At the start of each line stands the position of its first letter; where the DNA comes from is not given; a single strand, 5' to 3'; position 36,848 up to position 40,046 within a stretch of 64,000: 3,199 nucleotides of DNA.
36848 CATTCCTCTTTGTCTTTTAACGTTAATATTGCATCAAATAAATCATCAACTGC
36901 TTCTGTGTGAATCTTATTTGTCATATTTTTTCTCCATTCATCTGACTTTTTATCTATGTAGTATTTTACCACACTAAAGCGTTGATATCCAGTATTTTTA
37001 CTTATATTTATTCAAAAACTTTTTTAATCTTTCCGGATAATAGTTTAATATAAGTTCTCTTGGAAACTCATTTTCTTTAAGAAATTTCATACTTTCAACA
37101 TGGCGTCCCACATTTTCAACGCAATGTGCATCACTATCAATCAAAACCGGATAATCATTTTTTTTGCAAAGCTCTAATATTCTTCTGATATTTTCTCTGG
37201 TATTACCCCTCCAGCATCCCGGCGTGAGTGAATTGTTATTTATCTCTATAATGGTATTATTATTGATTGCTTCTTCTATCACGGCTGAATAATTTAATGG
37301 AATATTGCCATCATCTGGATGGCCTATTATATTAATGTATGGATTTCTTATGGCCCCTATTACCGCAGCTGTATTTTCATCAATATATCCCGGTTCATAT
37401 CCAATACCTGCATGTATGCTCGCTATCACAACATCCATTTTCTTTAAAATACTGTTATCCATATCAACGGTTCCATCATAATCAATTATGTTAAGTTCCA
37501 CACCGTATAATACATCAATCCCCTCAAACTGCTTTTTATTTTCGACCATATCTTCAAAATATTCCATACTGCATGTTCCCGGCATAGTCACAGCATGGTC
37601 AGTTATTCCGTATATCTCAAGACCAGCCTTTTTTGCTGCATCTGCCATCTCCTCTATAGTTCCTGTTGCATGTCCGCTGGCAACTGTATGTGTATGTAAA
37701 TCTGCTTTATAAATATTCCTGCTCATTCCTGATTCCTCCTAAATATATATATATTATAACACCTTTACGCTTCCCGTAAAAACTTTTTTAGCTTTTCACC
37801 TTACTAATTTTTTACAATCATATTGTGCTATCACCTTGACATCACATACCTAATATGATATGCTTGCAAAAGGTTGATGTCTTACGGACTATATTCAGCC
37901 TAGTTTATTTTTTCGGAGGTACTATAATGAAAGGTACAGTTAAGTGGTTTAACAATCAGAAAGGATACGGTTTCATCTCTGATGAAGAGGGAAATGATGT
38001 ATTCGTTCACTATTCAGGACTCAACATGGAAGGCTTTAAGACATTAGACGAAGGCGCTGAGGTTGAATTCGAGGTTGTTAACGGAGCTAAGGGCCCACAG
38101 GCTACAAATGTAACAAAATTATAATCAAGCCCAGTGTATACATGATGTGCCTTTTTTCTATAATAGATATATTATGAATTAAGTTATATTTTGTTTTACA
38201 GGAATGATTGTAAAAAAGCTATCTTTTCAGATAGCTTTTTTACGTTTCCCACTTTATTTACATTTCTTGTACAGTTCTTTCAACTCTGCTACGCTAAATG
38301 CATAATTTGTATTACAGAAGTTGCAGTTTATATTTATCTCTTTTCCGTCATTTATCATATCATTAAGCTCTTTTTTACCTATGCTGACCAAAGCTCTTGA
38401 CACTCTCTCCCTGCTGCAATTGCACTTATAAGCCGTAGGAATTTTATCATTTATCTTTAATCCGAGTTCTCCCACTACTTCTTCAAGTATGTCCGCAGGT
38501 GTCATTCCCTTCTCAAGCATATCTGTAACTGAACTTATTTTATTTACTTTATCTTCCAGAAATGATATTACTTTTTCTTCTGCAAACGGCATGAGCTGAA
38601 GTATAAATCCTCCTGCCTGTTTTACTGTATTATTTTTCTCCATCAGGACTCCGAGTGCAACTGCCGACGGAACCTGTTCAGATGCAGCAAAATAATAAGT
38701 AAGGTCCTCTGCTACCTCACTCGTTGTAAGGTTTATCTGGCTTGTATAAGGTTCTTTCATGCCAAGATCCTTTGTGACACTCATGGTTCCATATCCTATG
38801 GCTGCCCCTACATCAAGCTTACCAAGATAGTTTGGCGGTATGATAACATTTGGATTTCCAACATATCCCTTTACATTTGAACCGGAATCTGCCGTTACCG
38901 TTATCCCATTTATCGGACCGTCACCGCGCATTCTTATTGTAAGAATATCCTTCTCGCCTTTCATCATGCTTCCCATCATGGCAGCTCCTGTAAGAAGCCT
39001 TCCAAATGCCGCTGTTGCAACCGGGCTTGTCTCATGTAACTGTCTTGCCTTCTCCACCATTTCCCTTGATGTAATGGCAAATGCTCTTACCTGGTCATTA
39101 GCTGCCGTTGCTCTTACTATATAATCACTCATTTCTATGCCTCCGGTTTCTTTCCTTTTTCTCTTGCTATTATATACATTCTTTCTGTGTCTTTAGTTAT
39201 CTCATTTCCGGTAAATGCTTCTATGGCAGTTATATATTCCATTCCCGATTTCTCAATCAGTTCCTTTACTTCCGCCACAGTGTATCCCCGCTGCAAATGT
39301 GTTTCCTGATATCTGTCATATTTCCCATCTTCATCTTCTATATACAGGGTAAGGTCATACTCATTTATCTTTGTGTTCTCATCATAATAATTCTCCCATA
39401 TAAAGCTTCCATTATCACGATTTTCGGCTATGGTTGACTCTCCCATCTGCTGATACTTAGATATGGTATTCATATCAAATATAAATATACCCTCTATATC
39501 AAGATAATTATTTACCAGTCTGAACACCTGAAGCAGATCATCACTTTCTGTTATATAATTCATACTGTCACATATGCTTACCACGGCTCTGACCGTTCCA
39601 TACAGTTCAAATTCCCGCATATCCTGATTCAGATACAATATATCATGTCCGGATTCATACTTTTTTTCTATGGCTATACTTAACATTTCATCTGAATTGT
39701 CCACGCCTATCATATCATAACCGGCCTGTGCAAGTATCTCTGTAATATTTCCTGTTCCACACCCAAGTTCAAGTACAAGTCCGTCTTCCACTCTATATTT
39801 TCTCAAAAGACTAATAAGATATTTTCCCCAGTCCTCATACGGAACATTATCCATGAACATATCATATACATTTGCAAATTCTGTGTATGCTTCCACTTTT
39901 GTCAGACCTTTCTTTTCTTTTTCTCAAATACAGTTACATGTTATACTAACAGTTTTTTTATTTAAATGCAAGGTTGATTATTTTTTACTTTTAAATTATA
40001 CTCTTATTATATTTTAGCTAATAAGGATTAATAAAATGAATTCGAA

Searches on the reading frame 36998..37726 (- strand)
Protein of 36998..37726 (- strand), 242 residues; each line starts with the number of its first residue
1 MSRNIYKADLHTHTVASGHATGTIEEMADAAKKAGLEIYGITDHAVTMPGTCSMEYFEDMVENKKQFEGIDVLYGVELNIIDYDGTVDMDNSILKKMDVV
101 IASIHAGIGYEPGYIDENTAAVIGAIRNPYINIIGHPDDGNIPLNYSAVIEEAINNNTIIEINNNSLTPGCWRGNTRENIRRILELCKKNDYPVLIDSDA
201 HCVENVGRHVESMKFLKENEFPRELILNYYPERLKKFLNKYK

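Call 36: search_protein_families(library=pfam, proteins=[window:36998-37726:-], max_evalue=0.00001)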
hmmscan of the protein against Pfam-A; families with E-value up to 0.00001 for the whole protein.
window:36998-37726:- (242 aa): 1 family
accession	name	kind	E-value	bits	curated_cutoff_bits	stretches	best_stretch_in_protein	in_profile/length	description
PF02811.25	PHP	-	2.7e-14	54.3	26.4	1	9-112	1-98/164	PHP domain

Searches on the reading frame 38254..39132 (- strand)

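Call 36: search_protein_families(library=pfam, proteins=[window:38254-39132:-], max_evalue=0.00001)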
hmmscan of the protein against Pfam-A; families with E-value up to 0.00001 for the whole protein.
window:38254-39132:- (292 aa): 1 family
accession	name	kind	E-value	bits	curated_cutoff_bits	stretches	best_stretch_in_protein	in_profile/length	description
PF01430.24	HSP33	-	3.6e-102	341.9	21.4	1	3-280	1-273/273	Hsp33 protein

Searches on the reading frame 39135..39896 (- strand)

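Call 36: search_protein_families(library=pfam, proteins=[window:39135-39896:-], max_evalue=0.00001)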
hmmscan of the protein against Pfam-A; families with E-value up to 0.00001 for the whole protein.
window:39135-39896:- (253 aa): 6 families
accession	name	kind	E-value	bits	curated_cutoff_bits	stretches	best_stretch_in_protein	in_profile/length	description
PF13649.12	Methyltransf_25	-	1.6e-14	54.8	27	1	41-132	1-93/97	Methyltransferase domain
PF08241.18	Methyltransf_11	-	1.3e-09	39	21.2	1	42-140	1-95/95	Methyltransferase domain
PF13847.12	Methyltransf_31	-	1.4e-08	35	27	1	41-144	7-113/145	Methyltransferase domain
PF13489.12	Methyltransf_23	-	5.7e-07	29.8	27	1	29-90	14-61/164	Methyltransferase domain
PF08242.18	Methyltransf_12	-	2.5e-06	28.6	30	1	42-137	1-97/98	Methyltransferase domain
PF05401.17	NodS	-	4.3e-06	27.1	24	1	37-144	43-148/201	Nodulation protein S (NodS)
